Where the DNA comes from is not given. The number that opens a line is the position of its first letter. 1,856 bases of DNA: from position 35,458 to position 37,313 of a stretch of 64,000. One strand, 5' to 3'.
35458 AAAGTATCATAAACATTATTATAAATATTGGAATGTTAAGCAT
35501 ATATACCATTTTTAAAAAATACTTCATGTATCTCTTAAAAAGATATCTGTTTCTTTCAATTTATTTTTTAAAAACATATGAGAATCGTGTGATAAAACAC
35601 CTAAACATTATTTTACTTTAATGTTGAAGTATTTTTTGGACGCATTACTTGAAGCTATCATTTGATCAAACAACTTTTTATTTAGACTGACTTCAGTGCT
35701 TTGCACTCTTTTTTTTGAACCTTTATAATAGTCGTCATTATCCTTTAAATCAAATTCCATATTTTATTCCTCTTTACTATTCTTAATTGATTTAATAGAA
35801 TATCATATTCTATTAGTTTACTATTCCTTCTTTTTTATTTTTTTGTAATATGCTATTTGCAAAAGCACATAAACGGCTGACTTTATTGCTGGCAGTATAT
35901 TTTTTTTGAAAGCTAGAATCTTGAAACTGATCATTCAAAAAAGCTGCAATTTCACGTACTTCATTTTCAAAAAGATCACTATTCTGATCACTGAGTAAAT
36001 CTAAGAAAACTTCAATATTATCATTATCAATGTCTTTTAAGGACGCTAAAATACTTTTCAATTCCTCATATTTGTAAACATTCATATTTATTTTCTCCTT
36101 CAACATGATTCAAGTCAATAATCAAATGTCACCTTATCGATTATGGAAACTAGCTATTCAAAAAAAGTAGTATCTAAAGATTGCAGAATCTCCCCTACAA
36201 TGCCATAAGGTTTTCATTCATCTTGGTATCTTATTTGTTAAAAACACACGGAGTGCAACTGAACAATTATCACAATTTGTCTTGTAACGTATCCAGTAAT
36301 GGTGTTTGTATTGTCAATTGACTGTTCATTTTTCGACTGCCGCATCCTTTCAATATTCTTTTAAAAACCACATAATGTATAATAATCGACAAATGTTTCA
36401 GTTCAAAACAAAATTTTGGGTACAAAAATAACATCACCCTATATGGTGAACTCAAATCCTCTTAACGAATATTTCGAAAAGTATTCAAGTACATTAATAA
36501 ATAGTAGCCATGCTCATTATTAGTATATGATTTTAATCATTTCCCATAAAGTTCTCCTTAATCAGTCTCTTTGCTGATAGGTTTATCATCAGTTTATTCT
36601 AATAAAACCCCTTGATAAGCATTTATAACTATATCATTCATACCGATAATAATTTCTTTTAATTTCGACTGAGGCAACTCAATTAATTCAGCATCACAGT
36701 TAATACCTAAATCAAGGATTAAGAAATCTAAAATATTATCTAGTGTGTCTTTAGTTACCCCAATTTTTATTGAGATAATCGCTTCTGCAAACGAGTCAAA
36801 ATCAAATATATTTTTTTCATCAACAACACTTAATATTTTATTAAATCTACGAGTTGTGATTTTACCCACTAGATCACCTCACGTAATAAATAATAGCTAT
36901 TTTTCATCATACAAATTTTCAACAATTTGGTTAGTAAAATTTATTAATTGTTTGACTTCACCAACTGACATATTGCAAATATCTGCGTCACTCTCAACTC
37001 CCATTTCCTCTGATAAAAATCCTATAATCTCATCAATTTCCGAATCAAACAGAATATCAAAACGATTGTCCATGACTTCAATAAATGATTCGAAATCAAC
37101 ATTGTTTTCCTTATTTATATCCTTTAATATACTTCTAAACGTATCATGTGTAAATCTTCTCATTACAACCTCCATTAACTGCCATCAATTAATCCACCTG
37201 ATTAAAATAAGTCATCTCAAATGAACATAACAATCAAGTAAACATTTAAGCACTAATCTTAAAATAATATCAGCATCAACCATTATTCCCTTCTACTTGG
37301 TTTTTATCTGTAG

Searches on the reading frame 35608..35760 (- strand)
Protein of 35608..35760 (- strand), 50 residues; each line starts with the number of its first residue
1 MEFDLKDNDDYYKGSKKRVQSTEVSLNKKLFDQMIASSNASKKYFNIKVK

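Call 6: search_protein_families(library=pfam, proteins=[window:35608-35760:-], max_evalue=10)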
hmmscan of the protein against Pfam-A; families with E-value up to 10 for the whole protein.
window:35608-35760:- (50 aa): 1 family
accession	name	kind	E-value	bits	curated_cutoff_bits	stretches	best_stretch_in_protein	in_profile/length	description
PF10015.14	ThermoDBP-RP_arch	-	0.039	14.5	25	1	13-43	31-61/78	ThermoDBP-related, archaea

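Call 8: search_protein_families(library=phrogs, proteins=[window:35608-35760:-], max_evalue=1)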
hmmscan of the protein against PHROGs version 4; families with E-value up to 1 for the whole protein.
window:35608-35760:- (50 aa): 1 family
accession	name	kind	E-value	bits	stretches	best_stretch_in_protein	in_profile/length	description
phrog_16029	-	unknown function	0.17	13.4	1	12-37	7-32/76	-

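Call 9: search_protein_families(library=ncbifam, proteins=[window:35608-35760:-], max_evalue=1)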
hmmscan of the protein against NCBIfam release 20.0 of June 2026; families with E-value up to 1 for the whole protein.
window:35608-35760:- (50 aa): 0 families

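Call 85: search_protein_families(library=padloc, proteins=[window:35608-35760:-], max_evalue=0.01)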
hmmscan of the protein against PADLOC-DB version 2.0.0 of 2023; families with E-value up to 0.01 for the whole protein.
window:35608-35760:- (50 aa): 0 families

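Call 109: find_homologous_proteins(query=A9, max_evalue=0.01)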
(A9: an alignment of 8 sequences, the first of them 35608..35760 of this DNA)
Query A9 (8 sequences) (50 aa, profile of the alignment): 8 proteins with E <= 0.01 among 341 candidates.
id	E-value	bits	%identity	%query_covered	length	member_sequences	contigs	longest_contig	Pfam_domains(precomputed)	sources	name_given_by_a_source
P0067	2.1e-16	77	100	100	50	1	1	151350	-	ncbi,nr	ncbi:MAG: hypothetical protein JEZ08_11885 [Clostridiales bacterium]|nr:hypothetical protein [Clostr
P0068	8.1e-15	72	56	100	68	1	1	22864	-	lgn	-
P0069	4.4e-14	70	48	66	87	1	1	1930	-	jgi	jgi:hypothetical protein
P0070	1.0e-13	69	37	80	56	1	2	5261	-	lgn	-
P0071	7.5e-13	66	40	78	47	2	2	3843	-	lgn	-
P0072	9.5e-13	66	54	56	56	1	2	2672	-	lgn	-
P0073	1.9e-10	58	33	42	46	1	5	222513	-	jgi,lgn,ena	-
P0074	4.3e-10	57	-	-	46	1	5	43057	-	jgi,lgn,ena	-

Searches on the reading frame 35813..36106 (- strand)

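Call 6: search_protein_families(library=pfam, proteins=[window:35813-36106:-], max_evalue=10)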
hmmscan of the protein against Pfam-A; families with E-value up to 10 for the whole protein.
window:35813-36106:- (97 aa): 3 families
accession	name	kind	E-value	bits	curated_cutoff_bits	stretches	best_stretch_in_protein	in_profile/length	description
PF22480.1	DUF6984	-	0.0028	18.1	24.6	1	10-47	50-86/101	Domain of unknown function (DUF6984)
PF01390.26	SEA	-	0.024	15.2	26.4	1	36-73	16-53/106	SEA domain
PF02992.20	Transposase_21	-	0.19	11.4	28.6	1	18-62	75-119/213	Transposase family tnp2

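Call 8: search_protein_families(library=phrogs, proteins=[window:35813-36106:-], max_evalue=1)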
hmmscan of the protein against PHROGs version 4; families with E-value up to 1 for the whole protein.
window:35813-36106:- (97 aa): 3 families
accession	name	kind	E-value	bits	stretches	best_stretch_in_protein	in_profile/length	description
phrog_3486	-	unknown function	0.07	14.7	1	7-62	2-53/102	-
phrog_3719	-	unknown function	0.13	13.3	1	8-43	1-36/59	-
phrog_25374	-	unknown function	0.2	11.8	1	15-87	178-251/406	-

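Call 9: search_protein_families(library=ncbifam, proteins=[window:35813-36106:-], max_evalue=1)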
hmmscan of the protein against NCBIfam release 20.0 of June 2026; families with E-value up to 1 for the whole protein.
window:35813-36106:- (97 aa): 1 family
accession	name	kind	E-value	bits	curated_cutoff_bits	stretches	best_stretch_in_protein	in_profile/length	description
NF038293.1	permease_SagH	equivalog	0.019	13.8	450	1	3-92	74-159/370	SagH family ABC transporter permease subunit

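Call 85: search_protein_families(library=padloc, proteins=[window:35813-36106:-], max_evalue=0.01)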
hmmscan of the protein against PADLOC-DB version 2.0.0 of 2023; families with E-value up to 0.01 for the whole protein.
window:35813-36106:- (97 aa): 0 families

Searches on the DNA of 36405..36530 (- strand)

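Call 75: build_rna_model(alignment_id=A6)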
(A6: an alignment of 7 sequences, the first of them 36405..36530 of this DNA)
Model R1 built from alignment A6 (7 sequences, 132 columns); structure: RNAalifold consensus.
model positions 122; base pairs 18; branch points 1; effective number of sequences 2.03; information 0.59 bits per position. Calibrated on 0.2 Mb of random sequence (short: E-values are rough).
structure used (alignment columns):
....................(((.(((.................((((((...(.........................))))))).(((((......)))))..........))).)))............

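Call 78: search_with_rna_model(model_id=R1, sources=[window, L001, L002, L005, L006, L007, L008, L012, L013, L014, L015, L016, L017, L018, L019, L020, L021], max_evalue=10, show_alignments=0)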
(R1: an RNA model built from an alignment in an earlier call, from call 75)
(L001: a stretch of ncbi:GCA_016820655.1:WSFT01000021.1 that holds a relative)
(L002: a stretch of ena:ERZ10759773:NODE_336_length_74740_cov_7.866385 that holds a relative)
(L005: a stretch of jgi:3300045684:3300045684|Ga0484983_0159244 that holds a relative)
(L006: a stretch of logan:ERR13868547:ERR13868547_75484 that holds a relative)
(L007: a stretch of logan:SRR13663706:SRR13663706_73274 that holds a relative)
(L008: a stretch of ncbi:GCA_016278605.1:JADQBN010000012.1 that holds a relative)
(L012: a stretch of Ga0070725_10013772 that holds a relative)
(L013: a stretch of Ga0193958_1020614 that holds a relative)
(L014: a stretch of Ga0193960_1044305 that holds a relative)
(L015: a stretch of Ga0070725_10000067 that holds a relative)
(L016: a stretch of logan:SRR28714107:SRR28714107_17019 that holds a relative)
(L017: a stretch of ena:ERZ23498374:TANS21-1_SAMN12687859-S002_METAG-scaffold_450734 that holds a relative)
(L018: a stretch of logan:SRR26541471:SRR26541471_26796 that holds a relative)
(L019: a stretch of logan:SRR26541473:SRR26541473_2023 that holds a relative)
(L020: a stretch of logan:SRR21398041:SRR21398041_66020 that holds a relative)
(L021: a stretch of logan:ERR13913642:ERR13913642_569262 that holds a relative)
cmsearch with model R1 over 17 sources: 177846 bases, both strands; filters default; matches with E-value up to 10: 12.
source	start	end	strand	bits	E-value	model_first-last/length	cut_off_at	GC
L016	4032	4156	+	123.5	5.5e-24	1-122/122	no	0.3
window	36405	36529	-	120.4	2.7e-23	1-122/122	no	0.28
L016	3270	3395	+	119.5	4.2e-23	1-122/122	no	0.29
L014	129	250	+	118.5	6.9e-23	1-122/122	no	0.3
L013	755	876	+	116.3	2.2e-22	1-122/122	no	0.3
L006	1765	1884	+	114.3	5.9e-22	1-122/122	no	0.28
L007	245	359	+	96.6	4.9e-18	1-122/122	no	0.27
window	5696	5812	+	17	2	1-122/122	no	0.29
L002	11058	11118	+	16.1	3.2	1-122/122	no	0.28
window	46833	46927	+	15.8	3.7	1-122/122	no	0.33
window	40848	40928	+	15.3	4.9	1-122/122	no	0.3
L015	1426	1494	+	13.9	10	1-122/122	no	0.28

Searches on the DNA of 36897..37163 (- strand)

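Call 82: search_rna_families(sources=[L016, L006, L007, L012, L015, L013, L018, L021], threshold=evalue, max_evalue=5)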
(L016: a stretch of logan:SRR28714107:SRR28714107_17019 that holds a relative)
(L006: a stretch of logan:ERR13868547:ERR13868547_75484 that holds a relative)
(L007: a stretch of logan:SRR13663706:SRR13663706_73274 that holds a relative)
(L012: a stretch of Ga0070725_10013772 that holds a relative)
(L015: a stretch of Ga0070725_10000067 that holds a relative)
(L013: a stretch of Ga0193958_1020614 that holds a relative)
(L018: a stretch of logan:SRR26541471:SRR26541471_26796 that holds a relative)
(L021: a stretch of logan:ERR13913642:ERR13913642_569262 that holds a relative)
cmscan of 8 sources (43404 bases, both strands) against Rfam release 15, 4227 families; matches with E-value up to 5: 7.
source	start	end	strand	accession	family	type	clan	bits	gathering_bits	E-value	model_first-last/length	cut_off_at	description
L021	1072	1164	-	RF01852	tRNA-Sec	Gene; tRNA;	CL00001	71.4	47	8.7e-13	1-91/91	no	Selenocysteine transfer RNA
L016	2744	2819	+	RF00739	MIR476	Gene; miRNA;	-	30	80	0.12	1-92/92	no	MIR476 microRNA precursor family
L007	4031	4102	-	RF00439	SNORD87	Gene; snRNA; snoRNA; CD-box;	-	28.4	50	0.15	1-85/85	no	Small nucleolar RNA SNORD87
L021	1024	1069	+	RF04140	mir-3118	Gene; miRNA;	-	25.3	89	0.96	1-76/76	no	mir-3118 microRNA precursor family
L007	4089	4232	+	RF01769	greA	Cis-reg; leader;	-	25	60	2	1-124/124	no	Enterobacteria greA leader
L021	993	1118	-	RF01773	rpsL_pseudo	Cis-reg; leader;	-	24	70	0.82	1-128/128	no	Pseudomonas rpsL leader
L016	2748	2807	+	RF03598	MIR6024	Gene; miRNA;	-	22.2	72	4.1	15-86/99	no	MIR6024 microRNA precursor family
